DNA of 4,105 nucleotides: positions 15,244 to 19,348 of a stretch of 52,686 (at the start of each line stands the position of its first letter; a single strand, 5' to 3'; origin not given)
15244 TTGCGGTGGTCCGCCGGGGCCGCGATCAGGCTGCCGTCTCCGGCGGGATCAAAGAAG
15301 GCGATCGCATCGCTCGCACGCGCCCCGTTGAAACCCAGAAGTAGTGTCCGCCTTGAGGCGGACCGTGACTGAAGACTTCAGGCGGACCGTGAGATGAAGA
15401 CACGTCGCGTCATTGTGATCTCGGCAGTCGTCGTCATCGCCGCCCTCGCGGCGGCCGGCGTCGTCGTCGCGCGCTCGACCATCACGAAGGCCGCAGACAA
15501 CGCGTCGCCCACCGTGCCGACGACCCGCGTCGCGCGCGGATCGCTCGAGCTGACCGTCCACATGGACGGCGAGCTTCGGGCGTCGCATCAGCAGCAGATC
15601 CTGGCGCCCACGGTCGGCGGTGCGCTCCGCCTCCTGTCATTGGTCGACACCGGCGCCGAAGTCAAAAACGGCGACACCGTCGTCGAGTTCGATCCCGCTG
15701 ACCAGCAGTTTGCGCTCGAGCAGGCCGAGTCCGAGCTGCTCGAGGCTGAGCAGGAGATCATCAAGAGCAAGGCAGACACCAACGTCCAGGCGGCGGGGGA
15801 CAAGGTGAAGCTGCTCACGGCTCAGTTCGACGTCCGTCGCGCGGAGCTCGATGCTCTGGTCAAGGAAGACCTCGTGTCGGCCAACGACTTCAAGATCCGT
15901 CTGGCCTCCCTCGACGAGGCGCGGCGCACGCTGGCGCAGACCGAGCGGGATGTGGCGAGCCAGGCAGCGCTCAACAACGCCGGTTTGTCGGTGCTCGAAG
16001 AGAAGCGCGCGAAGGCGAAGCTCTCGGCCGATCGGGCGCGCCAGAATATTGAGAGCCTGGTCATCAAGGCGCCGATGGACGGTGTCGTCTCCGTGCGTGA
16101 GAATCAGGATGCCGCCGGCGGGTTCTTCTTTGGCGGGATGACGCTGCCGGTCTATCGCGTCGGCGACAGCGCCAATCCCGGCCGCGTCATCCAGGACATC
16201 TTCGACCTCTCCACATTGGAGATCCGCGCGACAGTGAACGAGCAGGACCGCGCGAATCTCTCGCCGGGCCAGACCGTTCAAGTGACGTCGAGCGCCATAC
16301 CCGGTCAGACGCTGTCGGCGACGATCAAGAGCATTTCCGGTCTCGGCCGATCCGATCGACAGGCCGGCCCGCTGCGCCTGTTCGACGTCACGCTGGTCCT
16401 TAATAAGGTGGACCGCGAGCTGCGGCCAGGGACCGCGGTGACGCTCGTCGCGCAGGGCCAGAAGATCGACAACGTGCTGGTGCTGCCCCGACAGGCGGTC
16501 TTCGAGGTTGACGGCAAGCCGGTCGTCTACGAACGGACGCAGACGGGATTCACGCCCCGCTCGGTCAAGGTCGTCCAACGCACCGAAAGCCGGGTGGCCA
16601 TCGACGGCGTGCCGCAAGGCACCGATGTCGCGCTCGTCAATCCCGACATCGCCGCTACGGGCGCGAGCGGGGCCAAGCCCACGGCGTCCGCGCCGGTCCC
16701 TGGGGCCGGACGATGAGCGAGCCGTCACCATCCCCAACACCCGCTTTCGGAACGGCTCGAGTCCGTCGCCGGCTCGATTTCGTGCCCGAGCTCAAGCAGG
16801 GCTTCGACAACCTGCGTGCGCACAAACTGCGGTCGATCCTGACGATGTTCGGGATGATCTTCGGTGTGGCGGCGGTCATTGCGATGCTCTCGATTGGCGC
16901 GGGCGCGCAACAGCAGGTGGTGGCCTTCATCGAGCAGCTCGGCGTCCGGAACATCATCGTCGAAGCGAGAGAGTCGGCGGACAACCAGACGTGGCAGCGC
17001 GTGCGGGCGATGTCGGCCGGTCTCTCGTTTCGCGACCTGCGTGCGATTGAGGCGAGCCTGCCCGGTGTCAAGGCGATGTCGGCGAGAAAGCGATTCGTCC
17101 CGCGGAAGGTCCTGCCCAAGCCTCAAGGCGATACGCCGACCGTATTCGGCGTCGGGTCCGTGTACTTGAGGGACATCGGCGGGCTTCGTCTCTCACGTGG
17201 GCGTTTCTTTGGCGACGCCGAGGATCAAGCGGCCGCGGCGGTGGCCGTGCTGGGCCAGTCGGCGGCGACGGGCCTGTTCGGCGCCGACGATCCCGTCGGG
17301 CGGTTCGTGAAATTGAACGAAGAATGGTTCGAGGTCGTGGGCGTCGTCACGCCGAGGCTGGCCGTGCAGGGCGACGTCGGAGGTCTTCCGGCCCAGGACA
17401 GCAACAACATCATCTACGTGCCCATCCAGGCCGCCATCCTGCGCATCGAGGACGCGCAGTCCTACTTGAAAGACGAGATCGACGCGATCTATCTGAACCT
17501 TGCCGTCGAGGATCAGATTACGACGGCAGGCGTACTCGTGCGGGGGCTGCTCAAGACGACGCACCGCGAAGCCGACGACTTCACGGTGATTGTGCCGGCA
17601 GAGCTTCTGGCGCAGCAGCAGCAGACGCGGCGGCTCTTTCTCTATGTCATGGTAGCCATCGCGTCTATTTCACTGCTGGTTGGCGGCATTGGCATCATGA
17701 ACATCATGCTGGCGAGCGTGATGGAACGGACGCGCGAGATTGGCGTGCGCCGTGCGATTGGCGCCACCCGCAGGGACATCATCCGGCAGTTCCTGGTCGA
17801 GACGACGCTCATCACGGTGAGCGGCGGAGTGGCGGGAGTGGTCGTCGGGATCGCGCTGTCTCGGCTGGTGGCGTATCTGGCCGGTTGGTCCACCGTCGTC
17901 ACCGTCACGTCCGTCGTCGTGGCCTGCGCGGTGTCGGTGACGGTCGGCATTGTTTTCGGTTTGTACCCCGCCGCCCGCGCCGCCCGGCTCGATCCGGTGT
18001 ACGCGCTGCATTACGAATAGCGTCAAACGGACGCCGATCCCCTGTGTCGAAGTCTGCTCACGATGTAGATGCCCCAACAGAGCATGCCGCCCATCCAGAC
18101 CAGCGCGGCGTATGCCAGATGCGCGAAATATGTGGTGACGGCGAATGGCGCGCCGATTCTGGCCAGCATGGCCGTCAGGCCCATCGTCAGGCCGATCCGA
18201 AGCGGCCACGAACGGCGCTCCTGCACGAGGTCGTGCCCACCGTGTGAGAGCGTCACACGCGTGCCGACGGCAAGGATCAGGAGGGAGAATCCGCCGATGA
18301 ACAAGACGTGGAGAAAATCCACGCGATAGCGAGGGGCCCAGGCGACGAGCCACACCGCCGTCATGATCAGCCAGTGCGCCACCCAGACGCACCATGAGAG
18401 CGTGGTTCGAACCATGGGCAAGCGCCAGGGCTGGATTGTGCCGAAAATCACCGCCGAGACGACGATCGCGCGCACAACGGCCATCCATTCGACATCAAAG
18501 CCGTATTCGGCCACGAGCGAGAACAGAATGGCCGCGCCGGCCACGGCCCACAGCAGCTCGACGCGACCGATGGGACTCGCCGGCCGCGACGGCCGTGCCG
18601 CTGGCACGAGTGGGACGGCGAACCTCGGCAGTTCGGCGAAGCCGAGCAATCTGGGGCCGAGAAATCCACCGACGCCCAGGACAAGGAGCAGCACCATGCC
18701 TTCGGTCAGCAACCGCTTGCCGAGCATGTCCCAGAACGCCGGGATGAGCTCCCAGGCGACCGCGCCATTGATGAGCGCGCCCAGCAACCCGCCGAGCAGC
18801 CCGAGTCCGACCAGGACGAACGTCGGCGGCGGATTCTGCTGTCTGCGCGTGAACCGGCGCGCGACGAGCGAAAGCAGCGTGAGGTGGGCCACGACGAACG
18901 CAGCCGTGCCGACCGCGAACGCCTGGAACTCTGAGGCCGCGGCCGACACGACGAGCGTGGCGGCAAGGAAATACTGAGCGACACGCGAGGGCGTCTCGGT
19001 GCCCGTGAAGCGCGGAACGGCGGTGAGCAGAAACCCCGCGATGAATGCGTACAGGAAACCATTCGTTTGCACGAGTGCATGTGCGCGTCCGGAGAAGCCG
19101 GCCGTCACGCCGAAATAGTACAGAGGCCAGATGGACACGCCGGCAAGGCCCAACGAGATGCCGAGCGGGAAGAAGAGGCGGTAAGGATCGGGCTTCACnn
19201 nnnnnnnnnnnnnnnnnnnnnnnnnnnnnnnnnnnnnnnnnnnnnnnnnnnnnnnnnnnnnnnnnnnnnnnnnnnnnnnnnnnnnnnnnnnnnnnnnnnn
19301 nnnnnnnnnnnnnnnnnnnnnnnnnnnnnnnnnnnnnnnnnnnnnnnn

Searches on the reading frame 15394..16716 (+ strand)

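Call 59: search_protein_families(library=pfam, proteins=[window:15394-16716:+], max_evalue=0.001)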
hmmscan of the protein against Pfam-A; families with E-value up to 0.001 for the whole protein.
window:15394-16716:+ (440 aa): 2 families
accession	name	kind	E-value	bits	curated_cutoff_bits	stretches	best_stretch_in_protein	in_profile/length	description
PF16576.10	HlyD_D23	-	1.7e-12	47.5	30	1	55-346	6-211/214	Barrel-sandwich domain of CusB or HlyD membrane-fusion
PF13437.12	HlyD_3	-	1.8e-09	38.7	22.2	1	251-327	13-89/106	HlyD family secretion protein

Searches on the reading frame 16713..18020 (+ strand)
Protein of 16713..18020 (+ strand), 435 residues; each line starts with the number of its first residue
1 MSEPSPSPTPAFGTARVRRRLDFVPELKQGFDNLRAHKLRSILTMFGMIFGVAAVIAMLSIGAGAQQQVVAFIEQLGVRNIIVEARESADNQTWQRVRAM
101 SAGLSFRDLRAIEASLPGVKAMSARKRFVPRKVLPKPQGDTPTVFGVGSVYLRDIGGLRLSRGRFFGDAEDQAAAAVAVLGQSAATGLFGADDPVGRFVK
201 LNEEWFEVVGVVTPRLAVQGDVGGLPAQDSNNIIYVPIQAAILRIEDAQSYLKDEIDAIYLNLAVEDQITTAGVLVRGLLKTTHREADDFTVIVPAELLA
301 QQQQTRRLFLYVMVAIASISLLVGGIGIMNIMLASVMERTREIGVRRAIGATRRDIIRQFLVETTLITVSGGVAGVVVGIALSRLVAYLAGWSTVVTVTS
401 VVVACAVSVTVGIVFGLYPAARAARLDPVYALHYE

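Call 59: search_protein_families(library=pfam, proteins=[window:16713-18020:+], max_evalue=0.001)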
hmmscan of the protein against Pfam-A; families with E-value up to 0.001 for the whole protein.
window:16713-18020:+ (435 aa): 2 families
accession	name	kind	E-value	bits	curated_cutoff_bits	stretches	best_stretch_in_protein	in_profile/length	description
PF12704.14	MacB_PCD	-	4.2e-34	119.1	27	1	41-270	1-198/207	MacB-like periplasmic core domain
PF02687.27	FtsX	-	4.3e-20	72.4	25.5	1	315-428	2-120/120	FtsX-like permease C-terminal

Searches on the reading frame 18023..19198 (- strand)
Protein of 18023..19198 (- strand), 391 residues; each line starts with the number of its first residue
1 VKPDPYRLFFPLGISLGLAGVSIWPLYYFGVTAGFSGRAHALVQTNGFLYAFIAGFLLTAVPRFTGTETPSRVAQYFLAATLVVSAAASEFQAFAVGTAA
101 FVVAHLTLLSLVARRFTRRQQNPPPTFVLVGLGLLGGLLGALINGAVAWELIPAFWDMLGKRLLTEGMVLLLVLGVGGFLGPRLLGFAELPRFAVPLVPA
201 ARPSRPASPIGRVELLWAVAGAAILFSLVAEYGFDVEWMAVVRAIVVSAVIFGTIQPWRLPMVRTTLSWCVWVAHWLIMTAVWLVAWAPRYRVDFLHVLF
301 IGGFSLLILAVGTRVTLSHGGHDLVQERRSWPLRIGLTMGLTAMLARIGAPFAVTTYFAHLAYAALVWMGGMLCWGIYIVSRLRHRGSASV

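Call 59: search_protein_families(library=pfam, proteins=[window:18023-19198:-], max_evalue=0.001)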
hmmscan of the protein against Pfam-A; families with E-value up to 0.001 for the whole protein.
window:18023-19198:- (391 aa): 1 family
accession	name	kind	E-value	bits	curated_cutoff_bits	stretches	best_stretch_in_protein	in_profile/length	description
PF05940.17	NnrS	-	2.5e-31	109.8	28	1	5-383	6-367/371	NnrS protein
